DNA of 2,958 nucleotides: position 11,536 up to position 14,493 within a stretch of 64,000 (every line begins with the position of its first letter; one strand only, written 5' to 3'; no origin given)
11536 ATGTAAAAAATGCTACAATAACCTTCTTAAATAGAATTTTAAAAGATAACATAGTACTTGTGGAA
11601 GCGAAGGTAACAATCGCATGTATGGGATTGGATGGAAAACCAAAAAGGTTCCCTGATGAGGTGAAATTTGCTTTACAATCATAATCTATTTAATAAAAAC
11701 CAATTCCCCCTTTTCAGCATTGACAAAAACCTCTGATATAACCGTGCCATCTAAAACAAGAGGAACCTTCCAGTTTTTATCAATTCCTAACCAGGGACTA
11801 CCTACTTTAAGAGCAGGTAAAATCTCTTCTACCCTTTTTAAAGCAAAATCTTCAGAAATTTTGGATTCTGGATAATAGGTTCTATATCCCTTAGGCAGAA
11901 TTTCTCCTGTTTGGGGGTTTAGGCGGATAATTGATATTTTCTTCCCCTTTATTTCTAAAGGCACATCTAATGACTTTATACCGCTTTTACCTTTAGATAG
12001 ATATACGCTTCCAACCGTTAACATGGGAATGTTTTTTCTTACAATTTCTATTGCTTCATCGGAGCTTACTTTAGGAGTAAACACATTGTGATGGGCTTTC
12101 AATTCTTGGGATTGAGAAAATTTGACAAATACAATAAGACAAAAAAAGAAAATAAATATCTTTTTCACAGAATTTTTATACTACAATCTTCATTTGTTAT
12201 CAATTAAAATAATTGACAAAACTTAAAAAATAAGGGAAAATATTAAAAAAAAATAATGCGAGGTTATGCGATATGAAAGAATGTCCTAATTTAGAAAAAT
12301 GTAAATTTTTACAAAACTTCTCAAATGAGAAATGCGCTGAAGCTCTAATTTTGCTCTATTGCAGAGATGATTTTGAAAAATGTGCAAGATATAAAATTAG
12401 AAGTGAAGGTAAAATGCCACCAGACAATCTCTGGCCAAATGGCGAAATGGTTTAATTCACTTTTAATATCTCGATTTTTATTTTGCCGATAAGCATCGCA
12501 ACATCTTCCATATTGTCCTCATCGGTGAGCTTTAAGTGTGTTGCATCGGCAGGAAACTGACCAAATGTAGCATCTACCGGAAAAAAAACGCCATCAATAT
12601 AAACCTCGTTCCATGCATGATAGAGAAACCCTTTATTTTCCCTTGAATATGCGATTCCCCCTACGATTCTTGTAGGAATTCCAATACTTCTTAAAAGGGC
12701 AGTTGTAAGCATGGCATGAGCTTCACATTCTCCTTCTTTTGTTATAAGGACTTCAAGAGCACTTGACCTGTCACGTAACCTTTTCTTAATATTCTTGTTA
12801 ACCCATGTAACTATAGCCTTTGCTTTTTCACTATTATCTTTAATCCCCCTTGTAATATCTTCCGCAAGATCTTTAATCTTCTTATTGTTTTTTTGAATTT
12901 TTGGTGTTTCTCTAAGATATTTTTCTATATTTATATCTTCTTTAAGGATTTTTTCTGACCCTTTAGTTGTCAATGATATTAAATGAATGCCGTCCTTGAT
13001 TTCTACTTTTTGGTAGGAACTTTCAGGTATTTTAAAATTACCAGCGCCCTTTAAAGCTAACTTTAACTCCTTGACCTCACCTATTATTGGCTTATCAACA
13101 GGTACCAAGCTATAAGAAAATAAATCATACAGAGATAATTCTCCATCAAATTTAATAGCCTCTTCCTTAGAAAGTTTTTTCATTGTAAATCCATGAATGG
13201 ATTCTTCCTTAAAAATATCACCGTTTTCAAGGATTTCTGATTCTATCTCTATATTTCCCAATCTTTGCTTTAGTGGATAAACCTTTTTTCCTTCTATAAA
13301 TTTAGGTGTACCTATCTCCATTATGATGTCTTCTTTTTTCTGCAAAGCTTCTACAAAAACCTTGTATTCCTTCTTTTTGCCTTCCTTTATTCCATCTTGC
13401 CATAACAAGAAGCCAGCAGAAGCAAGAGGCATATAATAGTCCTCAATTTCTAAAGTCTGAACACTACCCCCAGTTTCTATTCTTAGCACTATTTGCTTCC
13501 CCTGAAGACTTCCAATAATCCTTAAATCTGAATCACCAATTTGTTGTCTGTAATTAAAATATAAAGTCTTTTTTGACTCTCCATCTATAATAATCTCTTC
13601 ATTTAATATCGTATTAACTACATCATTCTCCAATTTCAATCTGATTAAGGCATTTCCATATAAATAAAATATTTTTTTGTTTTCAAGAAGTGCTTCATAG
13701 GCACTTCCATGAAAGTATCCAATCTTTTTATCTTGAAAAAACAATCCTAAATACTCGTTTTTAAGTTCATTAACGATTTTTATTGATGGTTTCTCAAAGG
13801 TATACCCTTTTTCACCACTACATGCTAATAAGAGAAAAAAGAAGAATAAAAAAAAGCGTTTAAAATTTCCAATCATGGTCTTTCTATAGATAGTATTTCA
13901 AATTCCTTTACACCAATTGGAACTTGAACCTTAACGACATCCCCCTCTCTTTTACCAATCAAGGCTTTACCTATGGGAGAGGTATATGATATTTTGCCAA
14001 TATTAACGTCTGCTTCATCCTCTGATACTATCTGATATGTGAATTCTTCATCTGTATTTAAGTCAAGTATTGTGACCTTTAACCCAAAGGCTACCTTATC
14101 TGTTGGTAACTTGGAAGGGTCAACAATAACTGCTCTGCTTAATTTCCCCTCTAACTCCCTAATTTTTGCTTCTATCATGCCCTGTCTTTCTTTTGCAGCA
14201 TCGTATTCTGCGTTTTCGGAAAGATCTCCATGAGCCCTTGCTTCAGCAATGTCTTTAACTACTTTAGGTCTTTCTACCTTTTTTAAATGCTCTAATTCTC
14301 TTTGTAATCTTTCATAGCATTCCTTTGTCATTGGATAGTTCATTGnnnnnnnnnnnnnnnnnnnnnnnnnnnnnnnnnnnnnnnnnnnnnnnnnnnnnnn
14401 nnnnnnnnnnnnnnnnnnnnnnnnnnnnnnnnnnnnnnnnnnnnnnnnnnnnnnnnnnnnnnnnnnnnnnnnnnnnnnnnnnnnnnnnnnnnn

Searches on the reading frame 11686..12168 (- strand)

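Call 52: search_protein_families(library=pfam, proteins=[window:11686-12168:-])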
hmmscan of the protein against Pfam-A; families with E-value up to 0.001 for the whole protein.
window:11686-12168:- (160 aa): 1 family
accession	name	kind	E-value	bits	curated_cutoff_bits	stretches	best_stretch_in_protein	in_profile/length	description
PF03413.25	PepSY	-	0.00093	19.9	24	0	33-91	1-57/60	Peptidase propeptide and YPEB domain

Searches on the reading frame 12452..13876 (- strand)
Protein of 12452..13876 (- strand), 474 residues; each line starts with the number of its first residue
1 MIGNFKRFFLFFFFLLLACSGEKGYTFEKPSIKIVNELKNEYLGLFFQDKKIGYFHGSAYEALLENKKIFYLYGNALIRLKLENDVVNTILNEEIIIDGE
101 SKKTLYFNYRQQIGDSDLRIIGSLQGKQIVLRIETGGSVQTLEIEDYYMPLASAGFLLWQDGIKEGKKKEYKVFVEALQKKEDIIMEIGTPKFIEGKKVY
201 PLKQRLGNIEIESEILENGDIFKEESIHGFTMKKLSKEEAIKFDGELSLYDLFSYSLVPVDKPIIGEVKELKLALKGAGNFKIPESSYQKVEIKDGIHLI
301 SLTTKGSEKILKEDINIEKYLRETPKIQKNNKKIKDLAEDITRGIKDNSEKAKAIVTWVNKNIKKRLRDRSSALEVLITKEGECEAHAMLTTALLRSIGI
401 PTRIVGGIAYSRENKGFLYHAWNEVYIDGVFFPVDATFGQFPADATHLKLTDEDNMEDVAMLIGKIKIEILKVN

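Call 52: search_protein_families(library=pfam, proteins=[window:12452-13876:-])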
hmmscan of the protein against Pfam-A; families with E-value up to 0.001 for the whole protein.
window:12452-13876:- (474 aa): 4 families
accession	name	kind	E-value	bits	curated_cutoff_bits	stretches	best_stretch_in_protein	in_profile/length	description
PF01841.26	Transglut_core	-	4.8e-24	85.2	23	1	335-436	1-108/108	Transglutaminase-like superfamily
PF04473.18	DUF553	-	1.4e-06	28.3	20.5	1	326-437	11-114/140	Transglutaminase-like domain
PF13471.12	Transglut_core3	-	3.7e-05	24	26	1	371-425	45-97/117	Transglutaminase-like superfamily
PF14381.12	EDR1_CTR1_ARMC3_pept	-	0.00026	21.3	27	1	326-417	87-179/203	EDR1/CTR1/ARMC3, peptidase-like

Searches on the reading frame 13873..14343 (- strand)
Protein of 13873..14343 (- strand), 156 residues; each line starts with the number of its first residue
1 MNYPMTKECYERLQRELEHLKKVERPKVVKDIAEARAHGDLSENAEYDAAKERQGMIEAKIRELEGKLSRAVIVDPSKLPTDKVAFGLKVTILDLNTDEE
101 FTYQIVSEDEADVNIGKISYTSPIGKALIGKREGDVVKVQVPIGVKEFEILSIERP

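Call 52: search_protein_families(library=pfam, proteins=[window:13873-14343:-])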
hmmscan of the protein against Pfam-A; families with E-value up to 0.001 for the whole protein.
window:13873-14343:- (156 aa): 2 families
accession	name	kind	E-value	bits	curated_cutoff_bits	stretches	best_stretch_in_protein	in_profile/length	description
PF03449.20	GreA_GreB_N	-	3e-34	117.5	24.5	1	4-73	2-71/71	Transcription elongation factor, N-terminal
PF01272.25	GreA_GreB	-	6.1e-29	100.3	26.9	1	80-154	2-76/77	Transcription elongation factor, GreA/GreB, C-term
